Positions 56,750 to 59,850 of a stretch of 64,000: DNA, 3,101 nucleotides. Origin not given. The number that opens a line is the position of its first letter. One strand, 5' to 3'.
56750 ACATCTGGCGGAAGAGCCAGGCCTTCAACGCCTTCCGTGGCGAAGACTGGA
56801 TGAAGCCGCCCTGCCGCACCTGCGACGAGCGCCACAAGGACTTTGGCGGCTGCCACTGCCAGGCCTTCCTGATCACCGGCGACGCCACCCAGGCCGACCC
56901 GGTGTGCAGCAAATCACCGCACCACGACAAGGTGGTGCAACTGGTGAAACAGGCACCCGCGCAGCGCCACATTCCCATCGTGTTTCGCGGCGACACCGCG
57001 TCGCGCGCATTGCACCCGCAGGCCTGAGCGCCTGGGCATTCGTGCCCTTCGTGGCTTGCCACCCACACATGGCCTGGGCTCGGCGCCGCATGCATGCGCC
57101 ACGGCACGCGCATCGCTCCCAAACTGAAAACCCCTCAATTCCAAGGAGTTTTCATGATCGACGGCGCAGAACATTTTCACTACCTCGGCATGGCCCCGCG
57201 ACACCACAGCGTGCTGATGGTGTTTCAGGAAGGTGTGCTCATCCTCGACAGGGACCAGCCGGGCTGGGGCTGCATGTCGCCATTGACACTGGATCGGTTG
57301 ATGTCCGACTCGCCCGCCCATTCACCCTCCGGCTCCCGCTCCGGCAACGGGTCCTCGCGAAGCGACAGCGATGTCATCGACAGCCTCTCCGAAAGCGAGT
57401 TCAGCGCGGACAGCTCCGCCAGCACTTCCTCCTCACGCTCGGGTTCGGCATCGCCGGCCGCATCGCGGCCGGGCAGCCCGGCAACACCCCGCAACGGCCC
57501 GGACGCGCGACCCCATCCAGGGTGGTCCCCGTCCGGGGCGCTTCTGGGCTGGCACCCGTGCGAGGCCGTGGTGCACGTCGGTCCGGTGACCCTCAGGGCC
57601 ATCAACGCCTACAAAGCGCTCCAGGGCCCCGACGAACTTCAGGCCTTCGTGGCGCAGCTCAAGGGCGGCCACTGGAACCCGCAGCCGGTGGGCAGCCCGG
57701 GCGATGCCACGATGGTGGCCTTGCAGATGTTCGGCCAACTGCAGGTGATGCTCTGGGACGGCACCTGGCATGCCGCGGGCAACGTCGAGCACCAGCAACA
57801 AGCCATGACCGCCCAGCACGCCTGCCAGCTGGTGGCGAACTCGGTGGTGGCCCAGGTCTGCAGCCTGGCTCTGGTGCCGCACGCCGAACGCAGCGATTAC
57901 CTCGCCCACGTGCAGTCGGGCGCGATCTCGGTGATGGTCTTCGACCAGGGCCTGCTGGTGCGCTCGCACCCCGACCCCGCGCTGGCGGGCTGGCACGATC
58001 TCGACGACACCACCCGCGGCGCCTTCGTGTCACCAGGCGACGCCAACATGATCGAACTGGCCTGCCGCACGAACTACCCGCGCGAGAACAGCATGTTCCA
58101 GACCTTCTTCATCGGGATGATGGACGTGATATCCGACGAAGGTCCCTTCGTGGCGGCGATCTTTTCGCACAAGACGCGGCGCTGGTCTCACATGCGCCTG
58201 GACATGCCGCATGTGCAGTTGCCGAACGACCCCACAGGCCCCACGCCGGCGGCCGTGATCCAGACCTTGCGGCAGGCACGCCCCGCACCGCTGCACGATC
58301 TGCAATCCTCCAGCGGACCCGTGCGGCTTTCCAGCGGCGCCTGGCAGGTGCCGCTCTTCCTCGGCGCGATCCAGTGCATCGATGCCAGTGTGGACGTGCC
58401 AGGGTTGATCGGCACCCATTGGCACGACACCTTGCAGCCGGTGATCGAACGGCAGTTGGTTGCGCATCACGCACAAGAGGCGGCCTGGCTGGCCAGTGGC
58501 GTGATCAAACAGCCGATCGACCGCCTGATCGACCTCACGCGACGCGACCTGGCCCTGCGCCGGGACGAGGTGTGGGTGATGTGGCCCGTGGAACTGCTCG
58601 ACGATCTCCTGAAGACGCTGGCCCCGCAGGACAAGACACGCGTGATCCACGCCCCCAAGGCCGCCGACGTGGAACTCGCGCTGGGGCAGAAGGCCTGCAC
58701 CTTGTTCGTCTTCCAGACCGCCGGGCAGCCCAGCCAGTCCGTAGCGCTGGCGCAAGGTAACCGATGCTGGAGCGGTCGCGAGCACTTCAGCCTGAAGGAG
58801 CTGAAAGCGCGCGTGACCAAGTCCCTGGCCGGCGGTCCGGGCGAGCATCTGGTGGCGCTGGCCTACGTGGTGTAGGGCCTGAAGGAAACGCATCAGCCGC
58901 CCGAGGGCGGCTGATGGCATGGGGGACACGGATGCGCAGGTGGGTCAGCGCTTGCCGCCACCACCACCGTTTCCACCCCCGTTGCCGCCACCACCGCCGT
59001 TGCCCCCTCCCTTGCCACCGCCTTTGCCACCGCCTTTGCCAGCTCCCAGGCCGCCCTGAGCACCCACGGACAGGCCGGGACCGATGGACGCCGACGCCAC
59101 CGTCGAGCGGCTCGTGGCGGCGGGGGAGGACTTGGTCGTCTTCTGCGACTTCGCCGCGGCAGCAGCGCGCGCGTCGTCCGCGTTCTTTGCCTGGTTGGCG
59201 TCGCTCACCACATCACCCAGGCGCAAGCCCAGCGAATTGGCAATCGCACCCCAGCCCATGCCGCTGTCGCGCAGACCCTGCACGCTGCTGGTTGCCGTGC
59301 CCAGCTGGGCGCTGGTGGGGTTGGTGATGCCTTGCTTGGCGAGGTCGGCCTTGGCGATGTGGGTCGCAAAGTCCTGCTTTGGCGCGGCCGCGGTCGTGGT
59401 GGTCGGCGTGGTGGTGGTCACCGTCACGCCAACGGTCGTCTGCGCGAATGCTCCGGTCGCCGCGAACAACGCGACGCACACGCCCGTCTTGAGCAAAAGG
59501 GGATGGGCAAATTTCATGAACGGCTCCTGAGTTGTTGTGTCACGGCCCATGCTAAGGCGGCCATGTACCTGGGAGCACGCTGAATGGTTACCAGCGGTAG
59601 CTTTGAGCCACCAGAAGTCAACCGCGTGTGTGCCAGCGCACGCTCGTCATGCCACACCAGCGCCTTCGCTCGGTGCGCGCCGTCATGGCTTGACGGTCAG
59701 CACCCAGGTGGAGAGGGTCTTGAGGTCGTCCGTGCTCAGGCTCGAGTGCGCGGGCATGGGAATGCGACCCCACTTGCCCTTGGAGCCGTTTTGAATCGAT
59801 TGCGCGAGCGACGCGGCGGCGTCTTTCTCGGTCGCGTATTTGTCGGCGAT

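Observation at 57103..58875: Orphan 573-aa protein with a eukaryote-like Ser-rich disordered region, wedged between pqqE and the ADH operon and preceded by a sigma-54-like promoter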

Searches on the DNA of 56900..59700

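Call 34: search_rna_families(source=window, start=56900, end=59700, threshold=evalue, max_evalue=1)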
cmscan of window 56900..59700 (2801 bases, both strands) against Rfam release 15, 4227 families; matches with E-value up to 1: 0.
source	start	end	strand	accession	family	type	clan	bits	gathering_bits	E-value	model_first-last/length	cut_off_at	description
